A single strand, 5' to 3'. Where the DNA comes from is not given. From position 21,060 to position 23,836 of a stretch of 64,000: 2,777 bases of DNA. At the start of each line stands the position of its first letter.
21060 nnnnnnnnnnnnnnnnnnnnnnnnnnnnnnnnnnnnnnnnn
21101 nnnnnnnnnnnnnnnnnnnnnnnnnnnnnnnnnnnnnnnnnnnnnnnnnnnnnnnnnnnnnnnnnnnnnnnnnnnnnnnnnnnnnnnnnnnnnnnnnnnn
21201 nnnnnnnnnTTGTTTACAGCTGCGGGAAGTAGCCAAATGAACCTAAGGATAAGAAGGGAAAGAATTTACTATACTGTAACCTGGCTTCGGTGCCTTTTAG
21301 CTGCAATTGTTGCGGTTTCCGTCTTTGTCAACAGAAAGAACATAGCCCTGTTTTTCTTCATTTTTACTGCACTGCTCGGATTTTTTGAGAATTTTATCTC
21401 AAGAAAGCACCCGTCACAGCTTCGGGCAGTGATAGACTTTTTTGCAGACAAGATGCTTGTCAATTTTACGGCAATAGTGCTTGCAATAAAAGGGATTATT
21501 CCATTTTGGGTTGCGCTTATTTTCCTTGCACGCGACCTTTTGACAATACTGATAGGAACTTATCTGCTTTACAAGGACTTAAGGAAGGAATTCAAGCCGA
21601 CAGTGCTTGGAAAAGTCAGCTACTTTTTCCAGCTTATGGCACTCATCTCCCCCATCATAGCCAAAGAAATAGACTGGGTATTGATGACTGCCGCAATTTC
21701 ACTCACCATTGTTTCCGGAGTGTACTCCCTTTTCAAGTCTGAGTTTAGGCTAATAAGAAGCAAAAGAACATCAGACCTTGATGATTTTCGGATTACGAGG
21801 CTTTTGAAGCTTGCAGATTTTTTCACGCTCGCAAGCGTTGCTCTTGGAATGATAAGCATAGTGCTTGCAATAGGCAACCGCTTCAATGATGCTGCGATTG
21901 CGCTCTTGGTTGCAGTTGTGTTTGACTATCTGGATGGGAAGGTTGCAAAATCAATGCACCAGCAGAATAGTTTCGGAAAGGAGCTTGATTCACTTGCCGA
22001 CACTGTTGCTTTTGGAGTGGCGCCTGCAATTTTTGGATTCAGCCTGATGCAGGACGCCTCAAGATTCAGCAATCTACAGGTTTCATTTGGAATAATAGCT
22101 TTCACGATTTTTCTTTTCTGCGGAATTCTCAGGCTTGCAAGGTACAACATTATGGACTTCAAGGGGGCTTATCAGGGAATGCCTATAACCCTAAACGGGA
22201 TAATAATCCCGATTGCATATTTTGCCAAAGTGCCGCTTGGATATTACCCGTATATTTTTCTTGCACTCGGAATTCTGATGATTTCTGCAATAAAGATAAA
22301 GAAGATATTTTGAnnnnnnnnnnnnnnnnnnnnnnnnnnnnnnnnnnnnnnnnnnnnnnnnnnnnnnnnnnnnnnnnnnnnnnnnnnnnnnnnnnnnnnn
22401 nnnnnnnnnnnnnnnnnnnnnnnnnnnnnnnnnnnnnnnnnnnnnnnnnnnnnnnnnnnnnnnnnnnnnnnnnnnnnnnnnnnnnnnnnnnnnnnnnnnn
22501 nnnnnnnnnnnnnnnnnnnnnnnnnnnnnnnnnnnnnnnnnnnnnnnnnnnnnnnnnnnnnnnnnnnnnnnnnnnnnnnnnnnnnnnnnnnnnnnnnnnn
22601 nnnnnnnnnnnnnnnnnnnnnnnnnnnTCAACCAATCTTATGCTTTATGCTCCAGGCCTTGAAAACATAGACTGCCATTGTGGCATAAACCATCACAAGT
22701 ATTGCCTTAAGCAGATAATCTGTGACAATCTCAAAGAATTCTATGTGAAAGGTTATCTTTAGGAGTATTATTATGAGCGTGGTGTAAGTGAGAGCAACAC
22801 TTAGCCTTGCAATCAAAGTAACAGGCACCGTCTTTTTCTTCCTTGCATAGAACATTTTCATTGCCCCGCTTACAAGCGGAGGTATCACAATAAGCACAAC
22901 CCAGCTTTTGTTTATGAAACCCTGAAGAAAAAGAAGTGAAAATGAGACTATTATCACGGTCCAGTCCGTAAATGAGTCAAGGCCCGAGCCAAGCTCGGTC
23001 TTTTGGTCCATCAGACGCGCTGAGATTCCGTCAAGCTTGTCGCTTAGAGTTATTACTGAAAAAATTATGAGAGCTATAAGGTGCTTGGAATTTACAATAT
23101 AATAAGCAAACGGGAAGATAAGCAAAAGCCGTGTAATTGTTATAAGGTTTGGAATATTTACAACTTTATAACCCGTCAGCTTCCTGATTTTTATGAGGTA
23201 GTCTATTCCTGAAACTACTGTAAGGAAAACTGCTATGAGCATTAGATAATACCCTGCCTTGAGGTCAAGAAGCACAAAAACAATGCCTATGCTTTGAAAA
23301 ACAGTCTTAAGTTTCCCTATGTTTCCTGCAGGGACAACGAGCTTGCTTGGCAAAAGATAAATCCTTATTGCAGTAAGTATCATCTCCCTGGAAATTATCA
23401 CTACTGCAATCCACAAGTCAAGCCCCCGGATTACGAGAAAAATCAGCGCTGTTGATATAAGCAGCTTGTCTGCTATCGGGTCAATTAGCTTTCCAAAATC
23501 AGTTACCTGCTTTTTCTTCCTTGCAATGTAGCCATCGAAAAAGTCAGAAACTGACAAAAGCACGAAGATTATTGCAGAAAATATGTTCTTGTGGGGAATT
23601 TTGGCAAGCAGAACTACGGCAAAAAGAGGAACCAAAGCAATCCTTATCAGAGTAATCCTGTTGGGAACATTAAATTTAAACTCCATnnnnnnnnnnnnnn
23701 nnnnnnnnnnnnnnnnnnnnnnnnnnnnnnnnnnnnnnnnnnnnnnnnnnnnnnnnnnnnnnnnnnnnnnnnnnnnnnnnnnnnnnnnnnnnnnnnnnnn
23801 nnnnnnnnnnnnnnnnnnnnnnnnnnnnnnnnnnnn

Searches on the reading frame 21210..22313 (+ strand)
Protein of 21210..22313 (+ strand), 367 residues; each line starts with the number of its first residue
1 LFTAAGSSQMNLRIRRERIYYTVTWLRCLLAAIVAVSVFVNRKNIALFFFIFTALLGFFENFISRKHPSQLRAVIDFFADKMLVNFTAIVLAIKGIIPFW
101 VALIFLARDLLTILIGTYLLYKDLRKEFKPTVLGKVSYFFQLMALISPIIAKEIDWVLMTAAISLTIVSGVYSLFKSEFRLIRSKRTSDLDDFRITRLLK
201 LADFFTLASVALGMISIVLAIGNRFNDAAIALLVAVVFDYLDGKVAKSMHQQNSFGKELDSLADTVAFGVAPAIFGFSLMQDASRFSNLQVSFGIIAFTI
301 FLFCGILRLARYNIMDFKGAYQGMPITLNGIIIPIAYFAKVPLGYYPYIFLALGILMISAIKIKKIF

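Call 38: search_protein_families(library=pfam, proteins=[window:21210-22313:+], max_evalue=0.001)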
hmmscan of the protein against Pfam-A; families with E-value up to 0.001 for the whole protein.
window:21210-22313:+ (367 aa): 1 family
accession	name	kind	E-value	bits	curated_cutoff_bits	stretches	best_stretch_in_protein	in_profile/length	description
PF01066.26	CDP-OH_P_transf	-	5.9e-28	98.6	22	2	200-338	2-135/152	CDP-alcohol phosphatidyltransferase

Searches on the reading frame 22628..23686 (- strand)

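Call 38: search_protein_families(library=pfam, proteins=[window:22628-23686:-], max_evalue=0.001)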
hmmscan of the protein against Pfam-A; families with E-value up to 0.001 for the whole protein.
window:22628-23686:- (352 aa): 1 family
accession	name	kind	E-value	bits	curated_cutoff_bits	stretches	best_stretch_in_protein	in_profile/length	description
PF01066.26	CDP-OH_P_transf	-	5.6e-60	202.6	22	2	5-158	1-152/152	CDP-alcohol phosphatidyltransferase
